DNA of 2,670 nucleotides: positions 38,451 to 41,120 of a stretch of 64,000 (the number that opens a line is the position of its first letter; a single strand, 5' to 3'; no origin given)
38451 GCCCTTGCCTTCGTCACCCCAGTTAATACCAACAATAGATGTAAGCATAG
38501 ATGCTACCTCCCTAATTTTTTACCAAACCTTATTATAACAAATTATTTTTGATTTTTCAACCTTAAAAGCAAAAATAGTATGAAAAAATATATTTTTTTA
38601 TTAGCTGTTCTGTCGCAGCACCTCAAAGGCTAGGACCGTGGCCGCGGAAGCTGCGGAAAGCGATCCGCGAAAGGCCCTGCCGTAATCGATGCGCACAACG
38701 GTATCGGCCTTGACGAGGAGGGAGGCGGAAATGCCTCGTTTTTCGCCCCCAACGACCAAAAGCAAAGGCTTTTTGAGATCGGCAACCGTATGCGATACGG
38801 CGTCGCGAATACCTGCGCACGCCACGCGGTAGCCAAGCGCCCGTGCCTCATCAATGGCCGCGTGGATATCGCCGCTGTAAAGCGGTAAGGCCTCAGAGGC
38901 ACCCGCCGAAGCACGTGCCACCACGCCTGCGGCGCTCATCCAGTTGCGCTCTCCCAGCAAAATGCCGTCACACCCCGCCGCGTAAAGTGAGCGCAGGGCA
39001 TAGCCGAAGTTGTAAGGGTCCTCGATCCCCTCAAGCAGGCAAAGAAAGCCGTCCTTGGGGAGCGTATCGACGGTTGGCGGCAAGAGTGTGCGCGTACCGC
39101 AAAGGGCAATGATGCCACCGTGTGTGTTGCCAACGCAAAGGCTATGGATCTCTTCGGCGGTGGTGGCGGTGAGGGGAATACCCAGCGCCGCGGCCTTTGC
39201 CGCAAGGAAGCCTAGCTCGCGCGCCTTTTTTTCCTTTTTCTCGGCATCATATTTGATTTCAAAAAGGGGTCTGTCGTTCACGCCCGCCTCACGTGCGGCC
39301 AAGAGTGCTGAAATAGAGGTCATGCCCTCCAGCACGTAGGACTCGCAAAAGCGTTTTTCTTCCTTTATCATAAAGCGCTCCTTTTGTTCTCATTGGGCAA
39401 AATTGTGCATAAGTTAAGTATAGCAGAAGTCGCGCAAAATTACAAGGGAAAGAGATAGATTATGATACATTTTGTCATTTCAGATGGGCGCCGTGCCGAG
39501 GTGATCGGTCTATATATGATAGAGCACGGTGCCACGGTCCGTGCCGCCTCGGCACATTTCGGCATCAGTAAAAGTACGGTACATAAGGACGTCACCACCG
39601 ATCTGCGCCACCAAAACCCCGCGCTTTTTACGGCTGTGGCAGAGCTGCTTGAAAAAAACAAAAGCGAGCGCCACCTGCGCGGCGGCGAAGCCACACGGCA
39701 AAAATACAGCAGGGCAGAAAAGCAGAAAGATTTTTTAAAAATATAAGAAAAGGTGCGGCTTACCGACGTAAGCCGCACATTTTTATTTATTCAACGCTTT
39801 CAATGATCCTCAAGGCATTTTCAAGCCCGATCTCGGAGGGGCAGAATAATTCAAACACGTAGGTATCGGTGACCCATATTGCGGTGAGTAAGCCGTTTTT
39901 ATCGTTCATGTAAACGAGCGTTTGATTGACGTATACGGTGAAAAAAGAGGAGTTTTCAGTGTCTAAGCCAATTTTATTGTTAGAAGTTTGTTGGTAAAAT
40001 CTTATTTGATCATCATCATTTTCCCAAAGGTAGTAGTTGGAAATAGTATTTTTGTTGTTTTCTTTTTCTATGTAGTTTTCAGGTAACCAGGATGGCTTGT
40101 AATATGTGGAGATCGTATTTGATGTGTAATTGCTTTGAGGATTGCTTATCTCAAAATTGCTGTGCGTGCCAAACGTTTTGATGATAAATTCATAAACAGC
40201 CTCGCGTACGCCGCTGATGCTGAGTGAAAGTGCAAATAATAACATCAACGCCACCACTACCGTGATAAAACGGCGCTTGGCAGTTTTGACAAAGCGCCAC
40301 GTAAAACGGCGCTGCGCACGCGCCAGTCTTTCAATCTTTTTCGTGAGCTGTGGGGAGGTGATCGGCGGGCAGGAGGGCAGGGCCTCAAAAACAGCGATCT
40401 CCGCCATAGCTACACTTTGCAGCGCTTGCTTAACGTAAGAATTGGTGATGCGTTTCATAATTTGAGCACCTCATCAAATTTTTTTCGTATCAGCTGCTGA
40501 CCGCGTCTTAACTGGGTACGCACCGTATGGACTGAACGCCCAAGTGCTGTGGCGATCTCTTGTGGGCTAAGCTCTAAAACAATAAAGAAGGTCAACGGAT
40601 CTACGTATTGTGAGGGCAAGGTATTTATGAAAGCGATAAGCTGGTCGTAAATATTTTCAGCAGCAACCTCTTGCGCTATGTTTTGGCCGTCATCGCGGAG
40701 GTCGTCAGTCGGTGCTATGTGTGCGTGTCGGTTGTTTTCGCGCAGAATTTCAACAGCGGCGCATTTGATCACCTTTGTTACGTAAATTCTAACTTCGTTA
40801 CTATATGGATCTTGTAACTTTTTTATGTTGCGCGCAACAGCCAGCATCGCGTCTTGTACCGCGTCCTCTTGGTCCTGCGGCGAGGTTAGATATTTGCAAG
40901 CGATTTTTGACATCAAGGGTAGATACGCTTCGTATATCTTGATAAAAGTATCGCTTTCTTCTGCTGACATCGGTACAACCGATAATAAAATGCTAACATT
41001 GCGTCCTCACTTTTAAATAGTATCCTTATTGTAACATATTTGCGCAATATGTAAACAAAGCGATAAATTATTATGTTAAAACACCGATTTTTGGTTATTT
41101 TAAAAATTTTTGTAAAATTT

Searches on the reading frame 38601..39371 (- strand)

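Call 11: search_protein_families(library=pfam, proteins=[window:38601-39371:-], max_evalue=0.001)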
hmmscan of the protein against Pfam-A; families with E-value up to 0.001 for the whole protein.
window:38601-39371:- (256 aa): 1 family
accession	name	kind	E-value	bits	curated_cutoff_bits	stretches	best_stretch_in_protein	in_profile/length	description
PF00588.24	SpoU_methylase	-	8.2e-20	71.8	29.7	1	112-248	5-141/142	SpoU rRNA Methylase family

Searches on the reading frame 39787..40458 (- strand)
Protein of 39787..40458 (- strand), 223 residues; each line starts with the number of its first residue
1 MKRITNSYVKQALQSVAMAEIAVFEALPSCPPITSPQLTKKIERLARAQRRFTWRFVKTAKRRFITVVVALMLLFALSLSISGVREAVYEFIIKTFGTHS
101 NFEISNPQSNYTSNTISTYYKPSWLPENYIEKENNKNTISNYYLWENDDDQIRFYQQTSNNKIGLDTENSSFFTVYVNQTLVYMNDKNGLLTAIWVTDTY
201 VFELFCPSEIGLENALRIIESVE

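Call 11: search_protein_families(library=pfam, proteins=[window:39787-40458:-], max_evalue=0.001)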
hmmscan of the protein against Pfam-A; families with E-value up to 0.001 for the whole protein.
window:39787-40458:- (223 aa): 1 family
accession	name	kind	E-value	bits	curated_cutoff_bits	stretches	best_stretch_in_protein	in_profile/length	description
PF14285.11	DUF4367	-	3.9e-13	50.3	22.1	1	120-222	2-110/110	Domain of unknown function (DUF4367)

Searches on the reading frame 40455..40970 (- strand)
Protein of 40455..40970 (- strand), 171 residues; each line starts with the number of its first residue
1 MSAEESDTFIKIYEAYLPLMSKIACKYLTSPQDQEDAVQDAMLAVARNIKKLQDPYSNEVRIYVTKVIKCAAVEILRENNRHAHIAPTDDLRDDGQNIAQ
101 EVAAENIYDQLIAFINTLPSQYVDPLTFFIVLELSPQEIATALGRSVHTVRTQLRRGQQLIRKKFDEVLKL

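Call 11: search_protein_families(library=pfam, proteins=[window:40455-40970:-], max_evalue=0.001)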
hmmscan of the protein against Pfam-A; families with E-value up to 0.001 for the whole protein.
window:40455-40970:- (171 aa): 2 families
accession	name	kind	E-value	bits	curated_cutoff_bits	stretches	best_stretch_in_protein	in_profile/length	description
PF04542.20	Sigma70_r2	-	5e-12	45.9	24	1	12-81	1-70/71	Sigma-70 region 2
PF08281.18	Sigma70_r4_2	-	8.5e-09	35.4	25.7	1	109-157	2-50/54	Sigma-70, region 4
